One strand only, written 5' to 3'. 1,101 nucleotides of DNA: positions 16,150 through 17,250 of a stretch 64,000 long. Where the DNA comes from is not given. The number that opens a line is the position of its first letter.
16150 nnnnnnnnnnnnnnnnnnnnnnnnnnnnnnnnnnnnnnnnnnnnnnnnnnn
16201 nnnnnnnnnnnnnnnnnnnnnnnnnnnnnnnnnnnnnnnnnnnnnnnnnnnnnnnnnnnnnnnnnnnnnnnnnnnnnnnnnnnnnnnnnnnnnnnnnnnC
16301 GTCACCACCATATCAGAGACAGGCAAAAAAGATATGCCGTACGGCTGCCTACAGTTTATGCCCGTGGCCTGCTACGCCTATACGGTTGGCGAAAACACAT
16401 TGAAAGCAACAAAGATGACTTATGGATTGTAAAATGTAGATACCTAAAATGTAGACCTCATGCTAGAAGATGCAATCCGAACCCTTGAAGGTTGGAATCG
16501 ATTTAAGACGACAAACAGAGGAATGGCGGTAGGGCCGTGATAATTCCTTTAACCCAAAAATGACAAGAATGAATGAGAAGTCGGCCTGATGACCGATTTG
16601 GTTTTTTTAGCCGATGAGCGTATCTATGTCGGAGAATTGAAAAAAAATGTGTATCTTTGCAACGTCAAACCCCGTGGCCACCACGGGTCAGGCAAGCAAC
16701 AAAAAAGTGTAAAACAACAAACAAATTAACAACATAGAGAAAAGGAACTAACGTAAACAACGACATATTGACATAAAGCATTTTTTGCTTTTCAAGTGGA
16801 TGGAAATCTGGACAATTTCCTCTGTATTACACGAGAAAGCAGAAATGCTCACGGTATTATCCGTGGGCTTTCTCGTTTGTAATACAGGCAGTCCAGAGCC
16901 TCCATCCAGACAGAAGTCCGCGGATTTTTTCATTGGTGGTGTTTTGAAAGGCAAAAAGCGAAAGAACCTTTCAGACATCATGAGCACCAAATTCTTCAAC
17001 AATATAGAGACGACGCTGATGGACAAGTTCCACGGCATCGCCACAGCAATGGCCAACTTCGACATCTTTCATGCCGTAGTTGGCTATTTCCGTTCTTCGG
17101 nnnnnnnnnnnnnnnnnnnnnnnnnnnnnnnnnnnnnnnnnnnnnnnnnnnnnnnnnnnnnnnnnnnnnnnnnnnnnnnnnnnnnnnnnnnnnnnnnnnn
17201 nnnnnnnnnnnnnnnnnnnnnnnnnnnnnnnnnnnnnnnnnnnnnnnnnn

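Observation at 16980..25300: Four-gene operon: PLD-SNF2 helicase, m6A MTase-TRD, RxxxxH protein and 2-TM protein (split Type ISP / DISARM-like, not a textbook R-M system)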

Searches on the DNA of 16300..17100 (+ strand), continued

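Call 96: search_with_rna_model(model_id=R1, sources=[L112, L113, L114, L115, L116, L117, L118, L119, L120, L121, L122, L123, L124, L125, L126, L127, L128, L129, L130, L131, L132, L133, L134, L135, L136, L137, L138, L139, L140, L141, L142, L143, L144, L145, L146, L147, L148, L149, L150, L151, L152, L153, L154, L155, L156, L157, L158, L159, L160, L161, L162, L163, L164, L165, L166, L167, L168, L169, L170, L171, L172, L173, L174, L175, L176, L177, L178, L179, L180, L181, L182, L183, L184, L185, L186, L187, L188, L189, L190, L191, L192, L193, L194, L195, L196, L197, L198, L199, L200, L201, L202, L203, L204, L205, L206, L207, L208, L209, L210, L211], max_evalue=0.001)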
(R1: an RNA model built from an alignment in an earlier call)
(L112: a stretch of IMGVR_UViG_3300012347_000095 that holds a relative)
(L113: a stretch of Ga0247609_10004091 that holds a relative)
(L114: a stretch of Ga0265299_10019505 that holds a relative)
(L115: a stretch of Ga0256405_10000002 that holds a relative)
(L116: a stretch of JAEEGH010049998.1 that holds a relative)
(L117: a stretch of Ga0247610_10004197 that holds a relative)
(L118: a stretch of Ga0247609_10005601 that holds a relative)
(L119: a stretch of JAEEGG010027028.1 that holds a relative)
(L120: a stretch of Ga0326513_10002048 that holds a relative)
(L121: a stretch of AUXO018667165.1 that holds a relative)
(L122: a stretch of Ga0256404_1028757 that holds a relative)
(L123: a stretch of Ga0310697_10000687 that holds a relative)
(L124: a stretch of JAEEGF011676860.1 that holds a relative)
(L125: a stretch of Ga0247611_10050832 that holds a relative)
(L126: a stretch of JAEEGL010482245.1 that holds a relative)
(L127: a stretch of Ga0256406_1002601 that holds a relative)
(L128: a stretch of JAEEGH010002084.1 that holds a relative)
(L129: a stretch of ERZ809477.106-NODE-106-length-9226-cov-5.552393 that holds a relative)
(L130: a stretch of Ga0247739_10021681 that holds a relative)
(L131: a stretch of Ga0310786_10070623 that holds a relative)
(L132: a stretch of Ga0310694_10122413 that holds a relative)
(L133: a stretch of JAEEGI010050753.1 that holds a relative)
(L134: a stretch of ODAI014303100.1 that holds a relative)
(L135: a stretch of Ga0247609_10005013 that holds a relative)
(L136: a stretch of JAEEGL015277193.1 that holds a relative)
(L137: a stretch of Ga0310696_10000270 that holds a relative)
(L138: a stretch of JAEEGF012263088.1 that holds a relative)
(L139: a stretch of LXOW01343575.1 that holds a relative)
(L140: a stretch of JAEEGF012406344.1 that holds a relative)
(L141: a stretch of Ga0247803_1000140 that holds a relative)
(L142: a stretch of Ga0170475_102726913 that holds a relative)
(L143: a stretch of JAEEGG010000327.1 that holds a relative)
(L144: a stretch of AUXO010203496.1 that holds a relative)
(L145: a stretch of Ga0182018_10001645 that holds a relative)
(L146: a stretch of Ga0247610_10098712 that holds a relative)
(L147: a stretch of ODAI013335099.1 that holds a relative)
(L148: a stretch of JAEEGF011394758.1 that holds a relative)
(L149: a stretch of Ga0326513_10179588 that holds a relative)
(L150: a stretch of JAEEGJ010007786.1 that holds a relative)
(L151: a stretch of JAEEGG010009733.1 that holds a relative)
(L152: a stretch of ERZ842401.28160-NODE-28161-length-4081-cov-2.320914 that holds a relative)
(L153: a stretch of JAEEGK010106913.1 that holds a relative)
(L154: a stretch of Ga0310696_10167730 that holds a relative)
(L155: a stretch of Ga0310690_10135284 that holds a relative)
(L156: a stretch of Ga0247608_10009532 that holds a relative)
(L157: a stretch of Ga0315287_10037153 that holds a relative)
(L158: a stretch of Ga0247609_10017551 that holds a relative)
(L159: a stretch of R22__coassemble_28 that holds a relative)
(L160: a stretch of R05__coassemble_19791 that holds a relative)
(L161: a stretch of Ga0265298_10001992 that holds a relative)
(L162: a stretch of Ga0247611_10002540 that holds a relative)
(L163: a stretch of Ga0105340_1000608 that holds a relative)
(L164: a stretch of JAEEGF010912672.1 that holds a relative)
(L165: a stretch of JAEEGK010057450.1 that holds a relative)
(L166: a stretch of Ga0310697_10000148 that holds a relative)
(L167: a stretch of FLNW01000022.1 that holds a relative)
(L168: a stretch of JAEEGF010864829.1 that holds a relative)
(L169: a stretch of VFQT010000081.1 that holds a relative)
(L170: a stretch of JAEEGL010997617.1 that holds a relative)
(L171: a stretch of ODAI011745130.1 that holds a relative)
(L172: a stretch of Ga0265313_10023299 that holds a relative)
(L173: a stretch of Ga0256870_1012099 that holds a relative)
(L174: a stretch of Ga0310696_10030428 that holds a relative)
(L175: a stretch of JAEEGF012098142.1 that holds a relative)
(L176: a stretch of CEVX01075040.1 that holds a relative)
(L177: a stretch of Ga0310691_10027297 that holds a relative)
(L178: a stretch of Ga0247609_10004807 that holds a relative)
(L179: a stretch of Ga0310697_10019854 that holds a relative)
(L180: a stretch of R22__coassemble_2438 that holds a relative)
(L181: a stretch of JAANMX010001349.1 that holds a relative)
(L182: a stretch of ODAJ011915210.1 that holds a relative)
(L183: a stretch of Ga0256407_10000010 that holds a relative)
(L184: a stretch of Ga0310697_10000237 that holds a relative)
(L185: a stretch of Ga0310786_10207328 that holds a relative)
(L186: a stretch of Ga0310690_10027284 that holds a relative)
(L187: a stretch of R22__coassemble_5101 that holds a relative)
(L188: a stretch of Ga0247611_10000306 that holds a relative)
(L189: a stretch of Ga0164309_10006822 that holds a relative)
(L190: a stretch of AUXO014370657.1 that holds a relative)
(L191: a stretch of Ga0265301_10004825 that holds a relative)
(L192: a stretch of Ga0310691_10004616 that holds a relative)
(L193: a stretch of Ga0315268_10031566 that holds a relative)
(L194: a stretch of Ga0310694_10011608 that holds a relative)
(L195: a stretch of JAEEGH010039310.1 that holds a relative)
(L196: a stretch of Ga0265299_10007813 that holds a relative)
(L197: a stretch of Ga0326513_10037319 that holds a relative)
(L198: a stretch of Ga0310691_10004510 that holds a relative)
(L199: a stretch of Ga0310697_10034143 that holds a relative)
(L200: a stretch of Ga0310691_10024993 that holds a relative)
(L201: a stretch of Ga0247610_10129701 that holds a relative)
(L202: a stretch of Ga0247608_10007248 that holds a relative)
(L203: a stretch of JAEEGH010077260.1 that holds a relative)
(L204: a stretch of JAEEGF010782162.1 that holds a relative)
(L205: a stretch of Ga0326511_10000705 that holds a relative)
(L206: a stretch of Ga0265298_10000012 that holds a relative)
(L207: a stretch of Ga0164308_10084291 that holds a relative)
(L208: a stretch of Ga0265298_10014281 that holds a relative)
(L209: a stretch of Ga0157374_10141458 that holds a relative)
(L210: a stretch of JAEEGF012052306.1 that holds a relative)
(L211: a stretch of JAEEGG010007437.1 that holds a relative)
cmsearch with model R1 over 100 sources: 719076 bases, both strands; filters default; matches with E-value up to 0.001: 87.
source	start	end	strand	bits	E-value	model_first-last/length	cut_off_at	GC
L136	12991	13186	+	210.9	2.1e-56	1-198/198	no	0.48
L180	4449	4650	-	209.1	6.7e-56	1-198/198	no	0.43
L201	621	820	-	207.8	1.5e-55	1-198/198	no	0.47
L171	10232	10428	-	207.6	1.7e-55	1-198/198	no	0.47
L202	2950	3151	+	207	2.5e-55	1-198/198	no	0.44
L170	1133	1333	+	206.5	3.4e-55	1-198/198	no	0.43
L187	144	338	-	205.7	5.7e-55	1-198/198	no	0.49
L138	2415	2611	+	202.6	4.4e-54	1-198/198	no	0.46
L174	1580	1781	+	201.5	8.5e-54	1-198/198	no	0.42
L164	2351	2547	+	199.4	3.3e-53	1-198/198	no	0.46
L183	2836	3031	+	196.9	1.6e-52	1-198/198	no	0.46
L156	2024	2217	+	196.7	1.8e-52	1-198/198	no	0.47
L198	4076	4269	+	196.7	1.8e-52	1-198/198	no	0.47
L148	601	802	+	196.4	2.4e-52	1-198/198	no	0.46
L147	11041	11231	-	193.8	1.2e-51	1-198/198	no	0.49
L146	1073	1266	+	193.3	1.7e-51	1-198/198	no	0.47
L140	6656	6854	+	193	2e-51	1-198/198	no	0.45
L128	1050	1244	-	191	7.1e-51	1-198/198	no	0.45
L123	2869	3067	+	191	7.1e-51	1-198/198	no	0.49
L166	4888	5083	+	190.7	9e-51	1-198/198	no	0.42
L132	1522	1722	+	189.8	1.6e-50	1-198/198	no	0.43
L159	751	947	+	187.6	6.6e-50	1-198/198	no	0.44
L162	7146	7342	-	186.3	1.5e-49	1-198/198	no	0.45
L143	2538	2734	+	185.7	2.1e-49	1-198/198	no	0.48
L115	659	862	-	185.6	2.3e-49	1-198/198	no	0.43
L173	2602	2805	+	185.6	2.3e-49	1-198/198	no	0.43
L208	4566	4762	-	181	4.5e-48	1-198/198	no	0.44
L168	4922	5116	-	178.7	2e-47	1-198/198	no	0.43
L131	1169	1366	-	177.6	4e-47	1-198/198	no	0.42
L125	1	185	+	175.9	1.2e-46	15-198/198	5'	0.45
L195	3770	3969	-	174.2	3.5e-46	1-198/198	no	0.49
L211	11868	12067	+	174.2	3.5e-46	1-198/198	no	0.49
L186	3045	3240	-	173.9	4.2e-46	1-198/198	no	0.42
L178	13086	13275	-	173.7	4.9e-46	1-198/198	no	0.48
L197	1733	1928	+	172.3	1.2e-45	1-198/198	no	0.45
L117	1197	1393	+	171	2.7e-45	1-198/198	no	0.42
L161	544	739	+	169.5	7e-45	1-198/198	no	0.47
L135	10683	10879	-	168.1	1.7e-44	1-198/198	no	0.43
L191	2526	2719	+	165.7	8.3e-44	1-198/198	no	0.45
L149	542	737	-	165.4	1e-43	1-198/198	no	0.44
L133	587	783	-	164.9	1.4e-43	1-198/198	no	0.41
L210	534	730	-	164.9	1.4e-43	1-198/198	no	0.41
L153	1197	1390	+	162.5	6.3e-43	1-198/198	no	0.46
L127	2871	3068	-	162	8.6e-43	1-198/198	no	0.46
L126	5789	5983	+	160.7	2e-42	1-198/198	no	0.43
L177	1136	1333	+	160.2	2.7e-42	1-198/198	no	0.45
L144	970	1173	+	157.3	1.8e-41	1-198/198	no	0.4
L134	8959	9161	-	156.4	3.2e-41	1-198/198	no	0.44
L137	3743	3936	-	156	4.2e-41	1-198/198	no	0.43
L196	495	694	+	153.2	2.5e-40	1-198/198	no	0.41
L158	4515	4711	-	152.5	3.8e-40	1-198/198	no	0.45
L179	855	1051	+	152.5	3.8e-40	1-198/198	no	0.45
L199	1104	1296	+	150.2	1.7e-39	1-198/198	no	0.41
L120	6999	7194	-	146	2.6e-38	1-198/198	no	0.43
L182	3323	3512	-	145.8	2.8e-38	1-198/198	no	0.46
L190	7729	7918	-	145.8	2.8e-38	1-198/198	no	0.46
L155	785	977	-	143.8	1e-37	1-198/198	no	0.4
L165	2965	3155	-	143.3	1.4e-37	1-198/198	no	0.39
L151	4965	5155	+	142.4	2.5e-37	1-198/198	no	0.39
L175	2673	2863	-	142.4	2.5e-37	1-198/198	no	0.39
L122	4034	4231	+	141.5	4.6e-37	1-198/198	no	0.48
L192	7371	7569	+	140.8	6.9e-37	1-198/198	no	0.4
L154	1690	1889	-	138.8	2.5e-36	1-198/198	no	0.41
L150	492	693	-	137.9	4.5e-36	1-198/198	no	0.39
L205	1939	2117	+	137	8e-36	1-179/198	3'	0.42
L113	13193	13391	-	135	2.9e-35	1-198/198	no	0.44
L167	5782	5983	-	129.3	1.1e-33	1-198/198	no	0.41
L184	12242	12439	-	125.7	1.1e-32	1-198/198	no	0.47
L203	665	851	-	125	1.8e-32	1-198/198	no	0.43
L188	1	153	-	121.2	2e-31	1-150/198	3'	0.48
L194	363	567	+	119.2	7.5e-31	1-198/198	no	0.4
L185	2009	2202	+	118.3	1.3e-30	1-198/198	no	0.43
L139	1465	1663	+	117.8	1.8e-30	1-198/198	no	0.41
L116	1124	1320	-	117.6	2e-30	1-198/198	no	0.36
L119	624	820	+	117.6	2e-30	1-198/198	no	0.36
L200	149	348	+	116.9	3.3e-30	1-198/198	no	0.4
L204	7868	8070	-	114.6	1.4e-29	1-198/198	no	0.36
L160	788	979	-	111.9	8.1e-29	1-198/198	no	0.46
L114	1602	1750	+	107.9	1.1e-27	18-167/198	no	0.44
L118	5265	5461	-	96.2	1.9e-24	1-198/198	no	0.43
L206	4898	5093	-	93.9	8e-24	1-198/198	no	0.43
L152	2561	2758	-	88.1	3.3e-22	1-198/198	no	0.41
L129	2585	2779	+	85.9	1.3e-21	1-198/198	no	0.37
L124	1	139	+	85.1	2.3e-21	49-198/198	5'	0.45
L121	674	881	-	81.5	2.4e-20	1-198/198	no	0.35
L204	7926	8085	+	22.7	0.00056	1-198/198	no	0.38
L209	2058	2092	+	22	0.0009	59-94/198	no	0.46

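Call 101: search_with_rna_model(model_id=R1, sources=[L113, L114, L115, L116, L117, L118, L120, L121, L122, L123, L126, L127, L128, L129, L131, L132, L133, L134, L135, L136, L137, L138, L139, L140, L143, L144, L146, L147, L148, L149, L150, L151, L152, L153, L154, L155, L156, L158, L159, L160, L161, L162, L164, L165, L166, L167, L168, L170, L171, L173, L174, L177, L178, L180, L182, L183, L184, L185, L186, L187, L191, L192, L194, L195, L196, L197, L199, L200, L201, L202, L203, L204, L206, L208, L212, L213, L214, L215, L216, L217, L218, L219, L220, L221, L222, L223, L224, L225, L226, L227, L228, L229, L230, L231, L232, L112], max_evalue=1e-8, make_alignment=true)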
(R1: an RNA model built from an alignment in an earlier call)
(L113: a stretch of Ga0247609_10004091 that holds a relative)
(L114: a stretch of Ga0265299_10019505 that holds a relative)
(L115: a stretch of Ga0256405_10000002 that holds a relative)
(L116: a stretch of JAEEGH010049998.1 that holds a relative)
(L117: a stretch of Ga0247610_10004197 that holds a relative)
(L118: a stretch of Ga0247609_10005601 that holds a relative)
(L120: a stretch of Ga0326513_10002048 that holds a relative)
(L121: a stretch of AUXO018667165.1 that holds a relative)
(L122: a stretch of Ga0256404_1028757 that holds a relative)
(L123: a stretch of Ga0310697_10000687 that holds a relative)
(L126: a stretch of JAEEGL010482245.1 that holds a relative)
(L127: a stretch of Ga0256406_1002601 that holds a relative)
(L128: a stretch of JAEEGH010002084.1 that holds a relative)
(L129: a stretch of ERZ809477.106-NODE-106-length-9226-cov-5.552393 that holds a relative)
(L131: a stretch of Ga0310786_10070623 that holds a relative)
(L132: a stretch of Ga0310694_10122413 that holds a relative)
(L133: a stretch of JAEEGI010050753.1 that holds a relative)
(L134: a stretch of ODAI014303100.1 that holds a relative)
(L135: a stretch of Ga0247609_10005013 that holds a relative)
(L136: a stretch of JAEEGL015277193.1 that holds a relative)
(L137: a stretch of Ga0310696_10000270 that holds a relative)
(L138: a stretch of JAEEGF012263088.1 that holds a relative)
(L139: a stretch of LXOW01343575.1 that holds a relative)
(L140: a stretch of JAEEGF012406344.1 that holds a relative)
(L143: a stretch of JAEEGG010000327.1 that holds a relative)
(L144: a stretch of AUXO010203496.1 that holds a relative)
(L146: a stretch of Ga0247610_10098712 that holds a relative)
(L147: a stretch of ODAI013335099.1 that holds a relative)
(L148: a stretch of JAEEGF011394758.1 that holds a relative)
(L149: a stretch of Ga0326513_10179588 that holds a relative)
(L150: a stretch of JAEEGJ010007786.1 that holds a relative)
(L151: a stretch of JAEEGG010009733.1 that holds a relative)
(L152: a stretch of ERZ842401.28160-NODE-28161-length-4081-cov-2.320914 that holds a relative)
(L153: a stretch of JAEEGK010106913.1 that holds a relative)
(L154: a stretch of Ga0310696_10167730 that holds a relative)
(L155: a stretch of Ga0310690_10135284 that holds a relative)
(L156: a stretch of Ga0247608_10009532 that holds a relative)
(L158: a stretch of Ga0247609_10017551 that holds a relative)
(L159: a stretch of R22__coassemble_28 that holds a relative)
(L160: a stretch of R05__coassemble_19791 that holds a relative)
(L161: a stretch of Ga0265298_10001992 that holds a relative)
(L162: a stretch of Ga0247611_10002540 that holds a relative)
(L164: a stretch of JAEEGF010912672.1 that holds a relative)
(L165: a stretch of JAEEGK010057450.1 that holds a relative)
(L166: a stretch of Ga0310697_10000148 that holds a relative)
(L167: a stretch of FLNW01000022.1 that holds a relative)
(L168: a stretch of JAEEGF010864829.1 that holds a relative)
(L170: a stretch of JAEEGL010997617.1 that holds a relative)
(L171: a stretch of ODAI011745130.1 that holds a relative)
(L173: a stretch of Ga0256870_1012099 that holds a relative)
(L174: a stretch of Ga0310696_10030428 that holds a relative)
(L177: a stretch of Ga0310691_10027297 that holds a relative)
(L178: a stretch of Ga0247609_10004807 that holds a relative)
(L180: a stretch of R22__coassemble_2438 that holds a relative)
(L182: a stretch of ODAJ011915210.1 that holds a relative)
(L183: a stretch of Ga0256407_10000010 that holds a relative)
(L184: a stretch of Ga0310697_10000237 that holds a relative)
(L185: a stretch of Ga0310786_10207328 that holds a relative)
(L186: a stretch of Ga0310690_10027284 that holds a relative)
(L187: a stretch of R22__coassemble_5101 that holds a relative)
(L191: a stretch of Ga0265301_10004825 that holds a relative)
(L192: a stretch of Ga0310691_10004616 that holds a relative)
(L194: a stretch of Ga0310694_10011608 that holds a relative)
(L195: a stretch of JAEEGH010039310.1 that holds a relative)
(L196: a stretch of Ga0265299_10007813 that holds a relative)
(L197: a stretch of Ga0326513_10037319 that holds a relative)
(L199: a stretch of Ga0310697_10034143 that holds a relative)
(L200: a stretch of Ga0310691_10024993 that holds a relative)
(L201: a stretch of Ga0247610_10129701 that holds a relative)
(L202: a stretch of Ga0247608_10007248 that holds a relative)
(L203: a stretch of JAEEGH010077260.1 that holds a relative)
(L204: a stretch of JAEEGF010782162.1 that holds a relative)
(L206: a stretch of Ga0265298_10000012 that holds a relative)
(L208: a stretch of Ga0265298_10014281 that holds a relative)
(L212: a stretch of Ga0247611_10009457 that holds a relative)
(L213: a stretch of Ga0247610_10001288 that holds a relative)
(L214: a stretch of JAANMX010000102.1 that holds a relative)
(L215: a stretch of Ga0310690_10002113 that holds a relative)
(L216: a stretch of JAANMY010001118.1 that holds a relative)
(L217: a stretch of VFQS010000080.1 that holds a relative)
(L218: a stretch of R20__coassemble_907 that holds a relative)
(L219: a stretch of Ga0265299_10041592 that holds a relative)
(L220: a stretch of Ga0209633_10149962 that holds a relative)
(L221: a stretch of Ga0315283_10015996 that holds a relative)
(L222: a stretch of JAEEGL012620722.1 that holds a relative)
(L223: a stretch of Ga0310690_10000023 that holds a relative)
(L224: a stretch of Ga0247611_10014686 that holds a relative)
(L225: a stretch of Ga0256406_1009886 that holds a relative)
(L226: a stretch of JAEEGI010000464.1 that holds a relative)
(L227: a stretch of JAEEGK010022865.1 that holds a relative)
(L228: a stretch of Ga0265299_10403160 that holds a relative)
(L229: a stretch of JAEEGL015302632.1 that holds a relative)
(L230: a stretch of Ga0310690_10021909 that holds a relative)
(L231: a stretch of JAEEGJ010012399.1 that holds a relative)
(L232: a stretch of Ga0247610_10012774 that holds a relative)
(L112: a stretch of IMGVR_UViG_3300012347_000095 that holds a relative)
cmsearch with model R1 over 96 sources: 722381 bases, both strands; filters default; matches with E-value up to 1e-8: 90.
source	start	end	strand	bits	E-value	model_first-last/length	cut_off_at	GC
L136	12991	13186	+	210.9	2.1e-56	1-198/198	no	0.48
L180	4449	4650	-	209.1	6.7e-56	1-198/198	no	0.43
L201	621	820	-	207.8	1.5e-55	1-198/198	no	0.47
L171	10232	10428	-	207.6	1.8e-55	1-198/198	no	0.47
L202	2950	3151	+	207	2.5e-55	1-198/198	no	0.44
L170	1133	1333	+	206.5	3.5e-55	1-198/198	no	0.43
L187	144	338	-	205.7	5.7e-55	1-198/198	no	0.49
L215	1818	2014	+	202.9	3.6e-54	1-198/198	no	0.46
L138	2415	2611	+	202.6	4.4e-54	1-198/198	no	0.46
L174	1580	1781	+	201.5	8.5e-54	1-198/198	no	0.42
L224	6588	6788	+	201.1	1.1e-53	1-198/198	no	0.44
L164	2351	2547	+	199.4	3.3e-53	1-198/198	no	0.46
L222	79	275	+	199.4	3.3e-53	1-198/198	no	0.46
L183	2836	3031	+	196.9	1.7e-52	1-198/198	no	0.46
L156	2024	2217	+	196.7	1.9e-52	1-198/198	no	0.47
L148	601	802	+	196.4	2.4e-52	1-198/198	no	0.46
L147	11041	11231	-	193.8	1.2e-51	1-198/198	no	0.49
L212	11305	11502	-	193.6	1.4e-51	1-198/198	no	0.45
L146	1073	1266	+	193.3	1.7e-51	1-198/198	no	0.47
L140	6656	6854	+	193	2.1e-51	1-198/198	no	0.45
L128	1050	1244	-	191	7.1e-51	1-198/198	no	0.45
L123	2869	3067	+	191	7.2e-51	1-198/198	no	0.49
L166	4888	5083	+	190.7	9e-51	1-198/198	no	0.42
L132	1522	1722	+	189.8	1.6e-50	1-198/198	no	0.43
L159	751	947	+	187.6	6.6e-50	1-198/198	no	0.44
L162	7146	7342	-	186.3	1.5e-49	1-198/198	no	0.45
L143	2538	2734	+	185.7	2.1e-49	1-198/198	no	0.48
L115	659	862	-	185.6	2.3e-49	1-198/198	no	0.43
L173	2602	2805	+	185.6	2.3e-49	1-198/198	no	0.43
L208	4566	4762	-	181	4.5e-48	1-198/198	no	0.44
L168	4922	5116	-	178.7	2e-47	1-198/198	no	0.43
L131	1169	1366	-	177.6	4e-47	1-198/198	no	0.42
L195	3770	3969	-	174.2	3.5e-46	1-198/198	no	0.49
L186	3045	3240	-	173.9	4.3e-46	1-198/198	no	0.42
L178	13086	13275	-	173.7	5e-46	1-198/198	no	0.48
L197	1733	1928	+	172.3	1.2e-45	1-198/198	no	0.45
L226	3189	3383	+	171.6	1.8e-45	1-198/198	no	0.4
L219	1808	2004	-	171.1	2.6e-45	1-198/198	no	0.45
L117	1197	1393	+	171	2.7e-45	1-198/198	no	0.42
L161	544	739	+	169.5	7e-45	1-198/198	no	0.47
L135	10683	10879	-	168.1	1.7e-44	1-198/198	no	0.43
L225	3600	3790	-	167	3.6e-44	1-198/198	no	0.43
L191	2526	2719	+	165.7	8.3e-44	1-198/198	no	0.45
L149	542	737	-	165.4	1e-43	1-198/198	no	0.44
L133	587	783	-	164.9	1.4e-43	1-198/198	no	0.41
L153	1197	1390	+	162.5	6.3e-43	1-198/198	no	0.46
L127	2871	3068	-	162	8.6e-43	1-198/198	no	0.46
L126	5789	5983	+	160.7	2e-42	1-198/198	no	0.43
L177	1136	1333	+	160.2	2.7e-42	1-198/198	no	0.45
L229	5160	5356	-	159.6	4.1e-42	1-198/198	no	0.42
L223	2895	3092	+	159.5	4.3e-42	1-198/198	no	0.46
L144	970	1173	+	157.3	1.8e-41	1-198/198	no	0.4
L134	8959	9161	-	156.4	3.2e-41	1-198/198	no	0.44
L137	3743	3936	-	156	4.2e-41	1-198/198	no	0.43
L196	495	694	+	153.2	2.6e-40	1-198/198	no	0.41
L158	4515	4711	-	152.5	3.8e-40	1-198/198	no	0.45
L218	12856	13052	+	150.9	1.1e-39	1-198/198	no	0.45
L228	810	1003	-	150.4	1.5e-39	1-198/198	no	0.45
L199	1104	1296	+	150.2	1.7e-39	1-198/198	no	0.41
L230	3893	4087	+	148.2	6.3e-39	1-198/198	no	0.45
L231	10401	10595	-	147.5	9.7e-39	1-198/198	no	0.41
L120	6999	7194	-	146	2.6e-38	1-198/198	no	0.43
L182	3323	3512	-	145.8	2.8e-38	1-198/198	no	0.46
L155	785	977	-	143.8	1e-37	1-198/198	no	0.4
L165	2965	3155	-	143.3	1.4e-37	1-198/198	no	0.39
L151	4965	5155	+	142.4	2.6e-37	1-198/198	no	0.39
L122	4034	4231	+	141.5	4.6e-37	1-198/198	no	0.48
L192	7371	7569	+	140.8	6.9e-37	1-198/198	no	0.4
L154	1690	1889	-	138.8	2.5e-36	1-198/198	no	0.41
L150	492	693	-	137.9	4.5e-36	1-198/198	no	0.39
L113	13193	13391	-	135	2.9e-35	1-198/198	no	0.44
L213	9010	9212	-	130.8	4.5e-34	1-198/198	no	0.4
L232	2986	3180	-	130.7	4.5e-34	1-198/198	no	0.46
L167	5782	5983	-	129.3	1.1e-33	1-198/198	no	0.41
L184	12242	12439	-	125.7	1.1e-32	1-198/198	no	0.47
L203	665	851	-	125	1.8e-32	1-198/198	no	0.43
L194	363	567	+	119.2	7.5e-31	1-198/198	no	0.4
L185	2009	2202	+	118.3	1.3e-30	1-198/198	no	0.43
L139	1465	1663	+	117.8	1.8e-30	1-198/198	no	0.41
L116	1124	1320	-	117.6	2e-30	1-198/198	no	0.36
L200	149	348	+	116.9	3.3e-30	1-198/198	no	0.4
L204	7868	8070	-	114.6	1.4e-29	1-198/198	no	0.36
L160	788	979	-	111.9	8.1e-29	1-198/198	no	0.46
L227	1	168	+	108.3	8.1e-28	28-198/198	5'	0.4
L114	1602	1750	+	107.9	1.1e-27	18-167/198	no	0.44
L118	5265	5461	-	96.2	1.9e-24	1-198/198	no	0.43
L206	4898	5093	-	93.9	8e-24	1-198/198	no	0.43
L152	2561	2758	-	88.1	3.3e-22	1-198/198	no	0.41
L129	2585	2779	+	85.9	1.4e-21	1-198/198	no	0.37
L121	674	881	-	81.5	2.4e-20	1-198/198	no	0.35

Alignment A8: 90 matches aligned to the model, 268 columns, each read 5' to 3' on its own strand. Consensus structure (alignment columns), stored with it:
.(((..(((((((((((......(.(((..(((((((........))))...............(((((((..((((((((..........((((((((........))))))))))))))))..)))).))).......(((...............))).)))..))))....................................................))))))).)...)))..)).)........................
